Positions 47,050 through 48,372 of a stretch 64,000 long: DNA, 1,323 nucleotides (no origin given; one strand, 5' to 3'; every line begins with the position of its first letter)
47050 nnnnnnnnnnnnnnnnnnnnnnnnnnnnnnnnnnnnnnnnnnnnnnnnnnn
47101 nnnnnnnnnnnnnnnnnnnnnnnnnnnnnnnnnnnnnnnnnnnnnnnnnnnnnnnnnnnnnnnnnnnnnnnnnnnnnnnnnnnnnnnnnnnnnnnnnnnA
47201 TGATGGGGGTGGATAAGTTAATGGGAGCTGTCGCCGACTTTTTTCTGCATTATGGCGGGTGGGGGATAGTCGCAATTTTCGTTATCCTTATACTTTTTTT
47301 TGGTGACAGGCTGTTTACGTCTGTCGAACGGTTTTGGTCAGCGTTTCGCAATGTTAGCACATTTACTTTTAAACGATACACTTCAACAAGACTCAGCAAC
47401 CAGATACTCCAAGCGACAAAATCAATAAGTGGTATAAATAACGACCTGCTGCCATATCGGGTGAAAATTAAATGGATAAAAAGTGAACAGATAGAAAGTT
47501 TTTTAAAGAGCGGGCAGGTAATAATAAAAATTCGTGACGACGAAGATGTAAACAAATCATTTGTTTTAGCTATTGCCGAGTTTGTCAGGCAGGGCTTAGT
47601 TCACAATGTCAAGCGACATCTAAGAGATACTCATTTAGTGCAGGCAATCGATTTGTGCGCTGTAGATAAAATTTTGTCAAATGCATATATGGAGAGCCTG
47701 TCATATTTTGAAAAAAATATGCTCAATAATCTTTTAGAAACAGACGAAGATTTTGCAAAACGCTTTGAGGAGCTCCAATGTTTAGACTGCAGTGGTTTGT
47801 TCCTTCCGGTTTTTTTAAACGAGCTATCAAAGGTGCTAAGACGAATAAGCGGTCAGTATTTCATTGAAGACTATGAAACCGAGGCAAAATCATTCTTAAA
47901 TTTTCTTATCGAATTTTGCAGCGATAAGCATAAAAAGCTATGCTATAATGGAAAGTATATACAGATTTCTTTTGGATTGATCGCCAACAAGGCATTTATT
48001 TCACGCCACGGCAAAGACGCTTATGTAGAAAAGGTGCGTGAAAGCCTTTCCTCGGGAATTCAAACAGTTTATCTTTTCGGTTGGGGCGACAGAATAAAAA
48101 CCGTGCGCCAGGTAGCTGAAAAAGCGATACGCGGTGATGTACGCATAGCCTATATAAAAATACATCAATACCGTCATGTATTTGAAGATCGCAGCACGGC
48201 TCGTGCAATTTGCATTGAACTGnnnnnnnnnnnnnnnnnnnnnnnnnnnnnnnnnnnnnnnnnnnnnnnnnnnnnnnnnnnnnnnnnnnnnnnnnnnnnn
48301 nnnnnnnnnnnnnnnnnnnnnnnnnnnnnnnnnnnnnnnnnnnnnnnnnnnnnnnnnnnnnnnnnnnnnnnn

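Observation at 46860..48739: Lower-GC ~1.9-kb insertion of three unknown genes between rhaM and aroK, a candidate novel module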

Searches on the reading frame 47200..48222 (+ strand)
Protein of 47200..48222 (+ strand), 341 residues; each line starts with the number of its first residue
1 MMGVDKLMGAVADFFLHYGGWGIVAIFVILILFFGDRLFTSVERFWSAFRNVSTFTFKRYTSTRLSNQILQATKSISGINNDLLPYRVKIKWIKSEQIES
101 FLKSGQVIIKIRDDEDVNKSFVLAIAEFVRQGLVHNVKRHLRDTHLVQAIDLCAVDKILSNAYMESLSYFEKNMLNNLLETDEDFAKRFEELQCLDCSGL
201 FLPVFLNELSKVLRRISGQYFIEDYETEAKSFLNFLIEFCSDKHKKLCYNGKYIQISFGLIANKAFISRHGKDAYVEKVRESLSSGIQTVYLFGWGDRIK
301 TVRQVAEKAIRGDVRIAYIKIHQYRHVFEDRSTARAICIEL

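Call 4: search_protein_families(library=pfam, proteins=[window:47200-48222:+], max_evalue=1)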
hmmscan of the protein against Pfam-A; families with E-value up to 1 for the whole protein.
window:47200-48222:+ (341 aa): 2 families
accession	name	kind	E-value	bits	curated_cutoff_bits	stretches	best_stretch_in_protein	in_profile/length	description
PF01347.28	Vitellogenin_N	-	0.13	11.2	24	1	110-213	420-502/590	Lipoprotein amino terminal region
PF19285.4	NmU-R2_C_term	-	0.14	12.9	25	1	44-76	3-34/67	Neuromedin-U receptor 2, C-terminal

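Call 5: search_protein_families(library=padloc, proteins=[window:47200-48222:+], max_evalue=1)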
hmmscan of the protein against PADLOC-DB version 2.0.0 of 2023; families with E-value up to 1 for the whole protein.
window:47200-48222:+ (341 aa): 0 families

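Call 6: search_protein_families(library=phrogs, proteins=[window:47200-48222:+], max_evalue=1)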
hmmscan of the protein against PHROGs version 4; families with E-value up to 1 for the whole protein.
window:47200-48222:+ (341 aa): 2 families
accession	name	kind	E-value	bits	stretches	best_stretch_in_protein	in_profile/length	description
phrog_29140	-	unknown function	0.2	12.9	0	262-315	34-86/122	-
phrog_4500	-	unknown function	0.34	12.5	0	237-249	38-50/93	-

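Call 7: search_protein_families(library=ncbifam, proteins=[window:47200-48222:+], max_evalue=1)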
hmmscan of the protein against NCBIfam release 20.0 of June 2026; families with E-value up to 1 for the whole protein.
window:47200-48222:+ (341 aa): 1 family
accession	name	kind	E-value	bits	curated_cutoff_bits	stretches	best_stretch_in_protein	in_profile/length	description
NF006444.0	PRK08762.1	equivalog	0.15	10.6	449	1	85-157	9-80/387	molybdopterin-synthase adenylyltransferase MoeB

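Call 17: find_homologous_proteins(query=window:47200-48222:+, max_evalue=0.001)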
Query window:47200-48222:+ (341 aa): 16 proteins with E <= 0.001 among 1186 candidates.
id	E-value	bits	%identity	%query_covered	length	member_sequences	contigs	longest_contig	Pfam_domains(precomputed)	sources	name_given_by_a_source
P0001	5.0e-221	751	100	99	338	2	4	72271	-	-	-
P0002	3.3e-174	597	77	99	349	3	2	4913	-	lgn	-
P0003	3.7e-170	583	76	99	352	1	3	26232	-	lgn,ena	-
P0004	2.1e-167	574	76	99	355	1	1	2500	-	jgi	jgi:hypothetical protein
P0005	2.7e-166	571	72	99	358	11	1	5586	-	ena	-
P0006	6.4e-163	560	73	99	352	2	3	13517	-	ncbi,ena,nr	ncbi:MAG: hypothetical protein PHR24_04035 [Oscillospiraceae bacterium]|nr:hypothetical protein [Osc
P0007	1.4e-162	558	72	99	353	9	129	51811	-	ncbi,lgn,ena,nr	ncbi:MAG: hypothetical protein GX136_07090 [Clostridiales bacterium]|nr:hypothetical protein [Clostr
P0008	1.8e-161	555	70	99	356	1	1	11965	-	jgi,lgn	jgi:hypothetical protein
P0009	2.4e-161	554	71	99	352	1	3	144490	-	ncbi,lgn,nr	ncbi:MAG: hypothetical protein PHH84_07905 [Oscillospiraceae bacterium]|nr:hypothetical protein [Osc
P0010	3.8e-160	550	69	99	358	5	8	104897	-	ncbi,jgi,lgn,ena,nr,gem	ncbi:MAG TPA: hypothetical protein GXX54_04395 [Clostridiales bacterium]|nr:hypothetical protein [Cl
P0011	5.7e-155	534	70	99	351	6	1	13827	-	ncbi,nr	ncbi:MAG TPA: hypothetical protein DEP23_12660 [Ruminococcaceae bacterium]|nr:hypothetical protein [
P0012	4.9e-146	504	63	99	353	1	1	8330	-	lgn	-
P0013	1.9e-125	436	56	99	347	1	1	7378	-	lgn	-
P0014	1.4e-96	342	87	52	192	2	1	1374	-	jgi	jgi:hypothetical protein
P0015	1.5e-79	286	67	57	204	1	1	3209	-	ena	-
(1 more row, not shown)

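Call 32: search_protein_representatives(alignment_id=A1)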
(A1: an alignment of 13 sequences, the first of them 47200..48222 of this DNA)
Query: 13 sequences, 351 profile positions. Proteins with E-value up to 0.001 (for the whole library): 904; up to 1e-10: 569; up to 1e-30: 53. The best 150 are listed.
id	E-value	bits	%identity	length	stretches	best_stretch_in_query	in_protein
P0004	7.9e-202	686.1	-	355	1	1-347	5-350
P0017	1.0e-99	350.3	-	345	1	1-343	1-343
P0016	4.7e-87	308.7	-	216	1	1-177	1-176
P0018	1.9e-85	303.4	-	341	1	21-339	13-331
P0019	3.3e-66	240.1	-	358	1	15-344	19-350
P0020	1.5e-54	201.8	-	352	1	20-340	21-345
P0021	1.1e-53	198.9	-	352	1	23-345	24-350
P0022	1.2e-53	198.7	-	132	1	1-124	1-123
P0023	2.6e-50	187.8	-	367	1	47-340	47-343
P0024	6.8e-50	186.4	-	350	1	22-343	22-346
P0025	5.6e-49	183.4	-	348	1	17-340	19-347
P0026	3.1e-48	181.0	-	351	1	22-344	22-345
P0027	5.8e-48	180.1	-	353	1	14-346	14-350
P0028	1.0e-47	179.3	-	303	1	65-341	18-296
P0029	9.3e-47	176.1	-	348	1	11-343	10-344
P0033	5.7e-44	166.9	-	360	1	4-343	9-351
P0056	3.3e-33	131.6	-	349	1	1-338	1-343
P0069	4.6e-30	121.2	-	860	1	13-340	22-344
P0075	8.9e-29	117.0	-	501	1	38-309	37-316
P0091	1.4e-26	109.8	-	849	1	1-310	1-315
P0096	2.2e-26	109.1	-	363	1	12-345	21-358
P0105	1.1e-25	106.8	-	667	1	24-311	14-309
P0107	1.6e-25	106.3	-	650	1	59-295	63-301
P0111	3.0e-25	105.4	-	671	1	67-309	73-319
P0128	3.7e-24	101.8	-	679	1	1-297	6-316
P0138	8.8e-24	100.6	-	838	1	6-338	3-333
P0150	2.6e-23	99.0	-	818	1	46-309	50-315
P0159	6.9e-23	97.6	-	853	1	67-304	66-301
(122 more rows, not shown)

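Call 33: search_protein_families(library=pfam, proteins=[P0069, P0091, P0138, P0150, P0159, P0105, P0107, P0111, P0128, P0075], max_evalue=0.01)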
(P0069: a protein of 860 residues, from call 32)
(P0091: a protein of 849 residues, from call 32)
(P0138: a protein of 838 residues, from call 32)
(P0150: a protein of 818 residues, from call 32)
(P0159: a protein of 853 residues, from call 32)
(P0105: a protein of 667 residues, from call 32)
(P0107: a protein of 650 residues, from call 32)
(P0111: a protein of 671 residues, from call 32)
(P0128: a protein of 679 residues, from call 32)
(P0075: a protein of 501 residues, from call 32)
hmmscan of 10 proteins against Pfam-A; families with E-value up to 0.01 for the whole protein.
P0069 (860 aa): 1 family
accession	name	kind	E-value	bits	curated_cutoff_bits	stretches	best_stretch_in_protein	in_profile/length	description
PF00575.29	S1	-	6.3e-12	46.1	22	2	622-679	7-67/74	S1 RNA binding domain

P0091 (849 aa): 1 family
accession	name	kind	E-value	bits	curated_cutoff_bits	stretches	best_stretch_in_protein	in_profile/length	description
PF00575.29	S1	-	2.1e-15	57.3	22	1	443-513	3-72/74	S1 RNA binding domain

P0138 (838 aa): 2 families
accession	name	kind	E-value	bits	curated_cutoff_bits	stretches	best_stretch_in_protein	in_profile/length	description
PF00575.29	S1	-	1.8e-13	51.1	22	0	689-765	3-74/74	S1 RNA binding domain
PF24682.1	OB_RRP5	-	0.0063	16.7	27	0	431-494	9-71/90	RRP5 OB-fold domain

P0150 (818 aa): 2 families
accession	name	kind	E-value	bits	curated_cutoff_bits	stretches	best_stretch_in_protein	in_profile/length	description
PF13184.12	KH_5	-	2.1e-22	79.4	27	2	386-453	2-67/69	NusA-like KH domain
PF23095.1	KH_NusA_C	-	1.1e-05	25.8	34.2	0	473-500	8-35/59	Transcription termination/antitermination protein NusA, KH domain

P0159 (853 aa): 2 families
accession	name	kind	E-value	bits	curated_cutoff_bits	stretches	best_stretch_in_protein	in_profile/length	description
PF00575.29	S1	-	9.7e-12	45.5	22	1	617-689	3-74/74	S1 RNA binding domain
PF24685.1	OB_RRP5_4th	-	0.0001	22.7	31.5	0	702-744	5-48/92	RRP5 OB-fold domain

P0105 (667 aa): 3 families
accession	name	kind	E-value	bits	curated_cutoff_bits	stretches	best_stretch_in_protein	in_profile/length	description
PF13184.12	KH_5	-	1.5e-19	70.3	27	1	542-606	3-67/69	NusA-like KH domain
PF00013.35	KH_1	-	2.9e-07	30.6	21.5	1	618-655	2-39/66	KH domain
PF13083.13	KH_KhpA-B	-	0.0018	18.6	32.1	0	603-647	15-59/73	KhpA/KhpB, KH domain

P0107 (650 aa): 1 family
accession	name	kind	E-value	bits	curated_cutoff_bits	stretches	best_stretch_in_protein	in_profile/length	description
PF13184.12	KH_5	-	5.5e-14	52.5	27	1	382-445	2-63/69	NusA-like KH domain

P0111 (671 aa): 3 families
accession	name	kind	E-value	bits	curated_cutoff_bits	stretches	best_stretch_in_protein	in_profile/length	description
PF13184.12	KH_5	-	2.5e-14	53.6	27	2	548-613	2-63/69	NusA-like KH domain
PF23095.1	KH_NusA_C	-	2.2e-10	40.8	34.2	2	481-504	10-33/59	Transcription termination/antitermination protein NusA, KH domain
PF07650.23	KH_2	-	0.00033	20.9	22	0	458-510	14-65/78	KH domain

P0128 (679 aa): 2 families
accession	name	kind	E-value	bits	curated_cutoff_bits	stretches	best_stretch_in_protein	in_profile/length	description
PF13184.12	KH_5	-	3.1e-11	43.7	27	1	422-467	22-67/69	NusA-like KH domain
PF23095.1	KH_NusA_C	-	8.2e-05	23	34.2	1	489-513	10-34/59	Transcription termination/antitermination protein NusA, KH domain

P0075 (501 aa): 1 family
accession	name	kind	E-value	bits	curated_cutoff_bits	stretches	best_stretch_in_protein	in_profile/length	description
PF13184.12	KH_5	-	5e-14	52.6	27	1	388-447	3-63/69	NusA-like KH domain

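Call 34: predict_structure(alignment_id=A1)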
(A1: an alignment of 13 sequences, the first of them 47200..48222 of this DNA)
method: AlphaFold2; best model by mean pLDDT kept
length: 341 residues; sequences in the alignment: 13
mean_pLDDT: 48.2   pTM: 0.29
mean pLDDT of the five models: 48.2, 46.1, 44.5, 43.0, 42.4
residues with pLDDT >= 90: 0; 70-90: 41; 50-70: 71; < 50: 229
segments of 3 or more residues with pLDDT < 50: 1-3, 5-7, 20-23, 25-69, 81-88, 90-94, 96-107, 109-175, 191-229, 231-233, 235-264
pLDDT, mean of each block of 10 residues (from residue 1): 48 51 45 37 30 28 44 49 46 46 45 44 42 39 46 36 39 51 59 39 37 30 38 44 35 32 55 74 60 71 84 81 67 67 63
secondary structure, 60 per line:
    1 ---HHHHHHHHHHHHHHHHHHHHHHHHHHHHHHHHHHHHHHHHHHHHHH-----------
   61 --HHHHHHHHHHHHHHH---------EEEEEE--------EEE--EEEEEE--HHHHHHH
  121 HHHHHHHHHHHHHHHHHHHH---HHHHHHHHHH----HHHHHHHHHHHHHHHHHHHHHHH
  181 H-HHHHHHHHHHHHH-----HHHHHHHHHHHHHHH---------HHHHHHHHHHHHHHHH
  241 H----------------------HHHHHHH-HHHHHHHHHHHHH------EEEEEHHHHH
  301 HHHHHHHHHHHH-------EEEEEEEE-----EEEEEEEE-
elements in order: H4-49 H63-77 E87-92 E101-103 E106-111 H114-140 H144-153 H158-181 H183-195 H201-215 H225-241 H264-270 H272-284 E291-295 H296-312 E320-327 E333-340

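Call 38: search_protein_families(library=pfam, alignment_id=A2, max_evalue=0.01)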
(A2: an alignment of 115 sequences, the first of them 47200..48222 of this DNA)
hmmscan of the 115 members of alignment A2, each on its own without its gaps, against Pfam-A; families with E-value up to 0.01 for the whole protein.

A. member 1, window:47200-48222:+ (341 aa): 0 families

B. families by the number of members that match (of 115 scanned): 3 families
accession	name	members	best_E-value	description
PF01918.27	Alba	2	0.0002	Alba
PF20871.2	KCTD1-15_CTD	1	0.0023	BTB/POZ domain-containing protein KCTD1/15, C-terminal domain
PF06305.16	LapA_dom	1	0.0026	Lipopolysaccharide assembly protein A domain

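Call 39: search_solved_structures(query=A2, max_evalue=10, show_alignments=3)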
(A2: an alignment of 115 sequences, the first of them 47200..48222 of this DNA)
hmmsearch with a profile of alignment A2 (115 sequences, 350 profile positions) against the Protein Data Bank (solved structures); distinct sequences matched with E-value up to 10: 4.
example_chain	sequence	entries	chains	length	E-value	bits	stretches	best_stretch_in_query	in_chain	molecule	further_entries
2z7c_A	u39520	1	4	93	0.28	13.4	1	271-343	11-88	DNA/RNA-binding protein Alba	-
1nfh_A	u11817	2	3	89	0.34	13.1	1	274-342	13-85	conserved hypothetical protein AF1956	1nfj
5j0k_A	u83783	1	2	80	0.97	11.6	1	204-243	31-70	designed protein 2L4HC2_23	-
6egc_A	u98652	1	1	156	1.3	11.1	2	204-243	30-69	SC_2L4HC2_23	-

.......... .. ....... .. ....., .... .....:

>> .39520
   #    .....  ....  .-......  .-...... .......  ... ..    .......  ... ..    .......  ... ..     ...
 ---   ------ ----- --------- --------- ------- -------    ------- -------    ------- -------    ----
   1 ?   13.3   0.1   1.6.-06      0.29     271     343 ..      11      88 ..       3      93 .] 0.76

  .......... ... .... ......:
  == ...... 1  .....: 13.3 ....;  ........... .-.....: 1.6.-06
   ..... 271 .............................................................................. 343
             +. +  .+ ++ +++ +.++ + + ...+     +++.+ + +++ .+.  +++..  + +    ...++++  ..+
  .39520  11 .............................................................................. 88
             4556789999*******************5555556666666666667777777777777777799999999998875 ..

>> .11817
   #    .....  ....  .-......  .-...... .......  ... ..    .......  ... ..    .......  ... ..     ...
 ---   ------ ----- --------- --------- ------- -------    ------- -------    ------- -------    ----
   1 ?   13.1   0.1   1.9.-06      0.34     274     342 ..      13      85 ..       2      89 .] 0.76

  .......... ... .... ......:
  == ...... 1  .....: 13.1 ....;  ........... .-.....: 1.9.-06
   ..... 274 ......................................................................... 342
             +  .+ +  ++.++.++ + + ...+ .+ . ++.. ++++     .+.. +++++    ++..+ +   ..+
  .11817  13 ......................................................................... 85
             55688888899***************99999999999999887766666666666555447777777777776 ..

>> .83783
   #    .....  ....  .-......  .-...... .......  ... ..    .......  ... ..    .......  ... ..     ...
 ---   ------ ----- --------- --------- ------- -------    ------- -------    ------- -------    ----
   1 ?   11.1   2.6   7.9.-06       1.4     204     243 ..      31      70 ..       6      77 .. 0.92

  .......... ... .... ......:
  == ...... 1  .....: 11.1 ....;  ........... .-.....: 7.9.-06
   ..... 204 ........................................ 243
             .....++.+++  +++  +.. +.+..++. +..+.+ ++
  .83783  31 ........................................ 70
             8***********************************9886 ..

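Call 43: find_encoding_contigs(protein=P0019, flank=7000, max_places=3)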
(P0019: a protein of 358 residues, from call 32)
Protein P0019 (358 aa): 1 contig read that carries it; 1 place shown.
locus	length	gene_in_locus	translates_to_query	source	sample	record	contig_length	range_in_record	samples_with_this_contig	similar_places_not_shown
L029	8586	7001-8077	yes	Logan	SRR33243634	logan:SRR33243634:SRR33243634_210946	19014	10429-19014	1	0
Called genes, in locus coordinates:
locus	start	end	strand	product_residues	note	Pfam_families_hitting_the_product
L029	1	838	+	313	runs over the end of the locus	PF24032:YQBQ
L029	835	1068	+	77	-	-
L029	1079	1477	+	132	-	PF10934:Sheath_initiator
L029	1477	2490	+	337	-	PF26078:Baseplate_J_M, PF26079:Baseplate_J_C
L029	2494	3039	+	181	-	PF10076:Phage_Mu_Gp48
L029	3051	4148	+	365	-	-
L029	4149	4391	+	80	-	-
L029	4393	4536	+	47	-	-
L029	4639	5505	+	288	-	PF00082:Peptidase_S8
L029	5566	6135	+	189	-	PF01510:Amidase_2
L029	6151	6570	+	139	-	PF05105:Phage_holin_4_1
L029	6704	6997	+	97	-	-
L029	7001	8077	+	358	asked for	-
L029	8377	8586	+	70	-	?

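Call 44: predict_structure(alignment_id=A2)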
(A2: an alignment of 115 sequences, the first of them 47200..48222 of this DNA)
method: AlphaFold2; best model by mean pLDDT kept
length: 341 residues; sequences in the alignment: 115
mean_pLDDT: 93.7   pTM: 0.89
mean pLDDT of the five models: 93.7, 93.0, 93.1, 92.6, 92.5
residues with pLDDT >= 90: 282; 70-90: 56; 50-70: 3; < 50: 0
segments of 3 or more residues with pLDDT < 50: none
pLDDT, mean of each block of 10 residues (from residue 1): 84 90 89 86 91 93 92 93 95 92 96 90 96 95 98 97 95 98 98 97 98 88 94 96 85 95 89 96 98 96 98 98 95 97 98
secondary structure, 60 per line:
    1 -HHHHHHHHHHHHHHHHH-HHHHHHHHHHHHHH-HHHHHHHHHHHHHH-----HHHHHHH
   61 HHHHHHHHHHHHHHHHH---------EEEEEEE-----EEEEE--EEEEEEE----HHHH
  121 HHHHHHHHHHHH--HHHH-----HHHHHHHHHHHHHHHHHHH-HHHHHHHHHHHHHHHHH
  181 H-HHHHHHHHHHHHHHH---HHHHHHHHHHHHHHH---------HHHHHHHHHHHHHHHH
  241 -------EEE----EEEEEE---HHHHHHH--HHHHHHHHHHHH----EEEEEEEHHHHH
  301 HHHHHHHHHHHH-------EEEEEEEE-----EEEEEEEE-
elements in order: H2-18 H20-33 H35-48 H54-77 E87-93 E99-103 E106-112 H117-132 H135-138 H144-162 H164-181 H183-197 H201-215 H225-240 E248-250 E255-260 H264-270 H273-284 E289-295 H296-312 E320-327 E333-340

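Call 47: fold_search(model_id=the predicted structure, library=pdb)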
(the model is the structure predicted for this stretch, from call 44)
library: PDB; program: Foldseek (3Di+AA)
matches with E <= 10: 366; with E <= 0.001: 0
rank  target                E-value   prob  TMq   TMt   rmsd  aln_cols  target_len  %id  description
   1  2z7c_A                1.8e-02  1.00  0.19  0.61   3.4        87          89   22  Crystal structure of chromatin protein alba from hyperthermophilic archaeon pyrococcus horikoshii (released 2008-08-05)
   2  3toe_A                2.1e-02  1.00  0.20  0.69   3.4        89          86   22  Structure of Mth10b (released 2012-04-25)
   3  8xap_B                2.4e-02  1.00  0.20  0.71   2.8        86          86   16  Thermostable and acid-tolerant DNA-binding protein (released 2024-12-11)
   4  1y9x_MODEL_1_A        2.5e-02  1.00  0.20  0.59   3.1        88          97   18  Solution structure of Archaeon DNA-binding protein ssh10b (released 2005-06-21)
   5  1nfh_A                2.5e-02  1.00  0.19  0.58   3.5        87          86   22  Structure of a Sir2 substrate, alba, reveals a mechanism for deactylation-induced enhancement of DNA-binding (released 2003-08-05)
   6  2z7c_D                3.2e-02  1.00  0.19  0.56   3.8        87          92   22  Crystal structure of chromatin protein alba from hyperthermophilic archaeon pyrococcus horikoshii (released 2008-08-05)
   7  8xaq_A                4.0e-02  1.00  0.19  0.59   3.4        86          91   17  The thermostable and acid-tolerant DNA-binding protein (released 2024-12-11)
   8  1nfj                  6.5e-02  1.00  0.19  0.66   3.3        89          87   24  Structure of a Sir2 substrate, alba, reveals a mechanism for deactylation-induced enhancement of DNA-binding (released 2003-08-05)
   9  4z9e_A                6.9e-02  1.00  0.21  0.79   2.5        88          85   16  Alba from Thermoplasma volcanium (released 2016-02-24)
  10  8xao_B                7.2e-02  1.00  0.19  0.54   3.6        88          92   18  The thermostable and acid-tolerant DNA-binding protein (released 2024-12-11)
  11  8xap_C                7.6e-02  1.00  0.22  0.82   1.7        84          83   15  Thermostable and acid-tolerant DNA-binding protein (released 2024-12-11)
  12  8xao_A                9.2e-02  1.00  0.20  0.75   2.6        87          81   18  The thermostable and acid-tolerant DNA-binding protein (released 2024-12-11)
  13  1udv_B                9.2e-02  1.00  0.20  0.71   2.8        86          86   17  Crystal structure of the hyperthermophilic archaeal dna-binding protein Sso10b2 at 1.85 A (released 2003-08-05)
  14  3wbm_A                1.0e-01  1.00  0.18  0.63   3.4        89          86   17  Crystal Structure of protein-RNA complex (released 2013-12-11)
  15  2h9u                  1.0e-01  0.99  0.17  0.50   6.2        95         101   19  Crystal structure of the archaea specific DNA binding protein (released 2007-06-12)
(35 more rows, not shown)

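Call 48: find_encoding_contigs(protein=P0020, flank=7000, max_places=3)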
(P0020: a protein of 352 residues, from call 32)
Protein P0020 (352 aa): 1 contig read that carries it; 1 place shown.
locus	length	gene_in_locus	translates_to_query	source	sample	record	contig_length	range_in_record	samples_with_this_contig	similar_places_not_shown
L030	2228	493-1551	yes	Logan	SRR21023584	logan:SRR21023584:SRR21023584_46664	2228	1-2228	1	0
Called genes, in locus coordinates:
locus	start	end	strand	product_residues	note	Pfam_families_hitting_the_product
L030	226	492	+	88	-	-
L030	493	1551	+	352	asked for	-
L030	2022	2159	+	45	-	-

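Call 49: find_encoding_contigs(protein=P0024, flank=7000, max_places=3)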
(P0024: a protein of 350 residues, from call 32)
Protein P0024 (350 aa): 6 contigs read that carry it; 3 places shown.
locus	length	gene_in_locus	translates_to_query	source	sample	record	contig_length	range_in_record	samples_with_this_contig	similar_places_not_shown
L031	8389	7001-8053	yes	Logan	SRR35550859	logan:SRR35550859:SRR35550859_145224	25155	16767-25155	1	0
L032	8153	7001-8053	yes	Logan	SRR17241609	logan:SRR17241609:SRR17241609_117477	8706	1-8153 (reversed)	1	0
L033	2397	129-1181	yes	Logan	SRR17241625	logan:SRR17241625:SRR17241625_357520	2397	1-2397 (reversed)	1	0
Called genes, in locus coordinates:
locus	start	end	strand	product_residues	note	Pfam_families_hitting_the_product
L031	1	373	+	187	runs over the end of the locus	PF09684:Tail_P2_I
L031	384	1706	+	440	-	-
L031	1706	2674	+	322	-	-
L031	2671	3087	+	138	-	PF02839:CBM_5_12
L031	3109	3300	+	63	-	-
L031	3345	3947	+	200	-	PF01520:Amidase_3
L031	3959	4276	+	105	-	-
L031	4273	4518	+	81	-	-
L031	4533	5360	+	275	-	-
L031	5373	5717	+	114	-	-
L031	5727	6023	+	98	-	-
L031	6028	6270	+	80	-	-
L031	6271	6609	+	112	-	PF09682:Phage_holin_6_1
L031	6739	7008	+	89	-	-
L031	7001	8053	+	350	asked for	-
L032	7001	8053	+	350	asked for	-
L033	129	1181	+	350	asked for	-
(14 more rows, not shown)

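Call 51: search_dna_similar(query=window:47200-48222:+, collection=phages, mode=protein, max_evalue=0.001, max_rows=30)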
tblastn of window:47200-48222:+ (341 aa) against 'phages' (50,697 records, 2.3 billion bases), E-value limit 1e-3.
Records with a match: 1; places in all: 1; records where one place covers at least 80% of the query: 0.
Best place of each record, by identity: <60% 1.
By first word of the organism name: Marinitoga 1.
By host as written in the record: Marinitoga camini 1197 1.
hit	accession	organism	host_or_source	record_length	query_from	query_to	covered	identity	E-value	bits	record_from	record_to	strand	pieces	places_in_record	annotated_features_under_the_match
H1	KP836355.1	Marinitoga camini virus 1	Marinitoga camini 1197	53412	82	296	63%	21.3%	1e-5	53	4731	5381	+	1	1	hypothetical protein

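Call 52: search_dna_similar(query=P0024, collection=phages, mode=protein, max_evalue=0.001, max_rows=30)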
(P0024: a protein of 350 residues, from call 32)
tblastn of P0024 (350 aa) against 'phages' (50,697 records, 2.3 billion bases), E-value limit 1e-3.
Records with a match: 1; places in all: 1; records where one place covers at least 80% of the query: 0.
Best place of each record, by identity: <60% 1.
By first word of the organism name: Marinitoga 1.
By host as written in the record: Marinitoga camini 1197 1.
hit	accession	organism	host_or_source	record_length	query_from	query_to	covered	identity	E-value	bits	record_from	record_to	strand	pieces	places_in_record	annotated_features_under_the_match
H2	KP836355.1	Marinitoga camini virus 1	Marinitoga camini 1197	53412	84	320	68%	22.4%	1e-8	63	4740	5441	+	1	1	hypothetical protein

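Call 53: fold_search(model_id=the predicted structure, library=viral)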
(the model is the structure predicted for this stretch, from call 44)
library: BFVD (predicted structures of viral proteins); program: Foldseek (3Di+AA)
matches with E <= 10: 483; with E <= 0.001: 1
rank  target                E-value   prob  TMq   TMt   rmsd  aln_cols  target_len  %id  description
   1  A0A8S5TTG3            3.7e-24  1.00  0.87  0.86   4.0       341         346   27  Uncharacterized protein [Siphoviridae sp. ct5jB2]
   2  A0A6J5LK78            2.5e-02  0.91  0.17  0.34  14.5       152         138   10  Uncharacterized protein [uncultured Caudovirales phage]
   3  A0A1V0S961            3.9e-02  0.54  0.21  0.22  16.9       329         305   12  Methyltransferase [Catovirus CTV1]
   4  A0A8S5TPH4            4.5e-02  0.33  0.18  0.12  19.5       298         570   12  VWFA domain-containing protein [Podoviridae sp. ct2iq11]
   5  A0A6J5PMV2            6.3e-02  0.85  0.18  0.32  13.6       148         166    8  Uncharacterized protein [uncultured Caudovirales phage]
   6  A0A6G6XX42            7.3e-02  0.47  0.21  0.11  15.2       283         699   12  (no name in the UniProt tables at hand)
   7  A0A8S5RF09            1.1e-01  0.21  0.12  0.22  16.2       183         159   10  Peptidase [virus sp. ctE0n6]
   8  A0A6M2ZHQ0            1.2e-01  0.98  0.22  0.55   4.0       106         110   10  Transcriptional regulator of DNA damage repair [Synechococcus phage S-SCSM1]
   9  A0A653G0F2            1.4e-01  0.35  0.17  0.20  15.7       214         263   11  (no name in the UniProt tables at hand)
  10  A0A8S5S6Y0            1.6e-01  0.35  0.18  0.26  13.3       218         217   16  IrrE protein [Siphoviridae sp. ctAFE3]
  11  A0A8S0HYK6            1.7e-01  0.54  0.21  0.29  14.5       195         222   12  (no name in the UniProt tables at hand)
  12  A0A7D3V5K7            1.9e-01  0.75  0.18  0.27   8.2       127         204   13  tRNA mo(5)U34 methyltransferase [Fadolivirus FV1/VV64]
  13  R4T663                2.1e-01  0.38  0.21  0.21  17.6       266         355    9  Uncharacterized protein [Haloarcula hispanica tailed virus 2]
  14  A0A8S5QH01            2.1e-01  0.30  0.18  0.22  13.0       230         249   15  Uncharacterized protein [Siphoviridae sp. ctr8v12]
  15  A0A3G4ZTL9            2.2e-01  0.23  0.14  0.22  16.0       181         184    9  Uncharacterized protein [Edafosvirus sp.]
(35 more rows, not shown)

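Call 54: find_encoding_contigs(protein=P0017, flank=7000, max_places=3)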
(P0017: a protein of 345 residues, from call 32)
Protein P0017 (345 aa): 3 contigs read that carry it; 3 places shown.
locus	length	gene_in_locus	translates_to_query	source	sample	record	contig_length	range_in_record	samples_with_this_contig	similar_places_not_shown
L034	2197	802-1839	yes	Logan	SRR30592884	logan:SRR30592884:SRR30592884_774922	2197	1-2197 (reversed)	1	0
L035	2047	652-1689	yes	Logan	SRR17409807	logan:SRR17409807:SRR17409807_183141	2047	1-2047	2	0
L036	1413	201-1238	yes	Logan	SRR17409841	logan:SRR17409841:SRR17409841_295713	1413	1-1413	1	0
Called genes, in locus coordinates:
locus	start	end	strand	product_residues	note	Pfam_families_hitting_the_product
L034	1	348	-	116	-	?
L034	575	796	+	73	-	-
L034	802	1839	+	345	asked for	-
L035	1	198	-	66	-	?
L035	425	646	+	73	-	-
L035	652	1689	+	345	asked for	-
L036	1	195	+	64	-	?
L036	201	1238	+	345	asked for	-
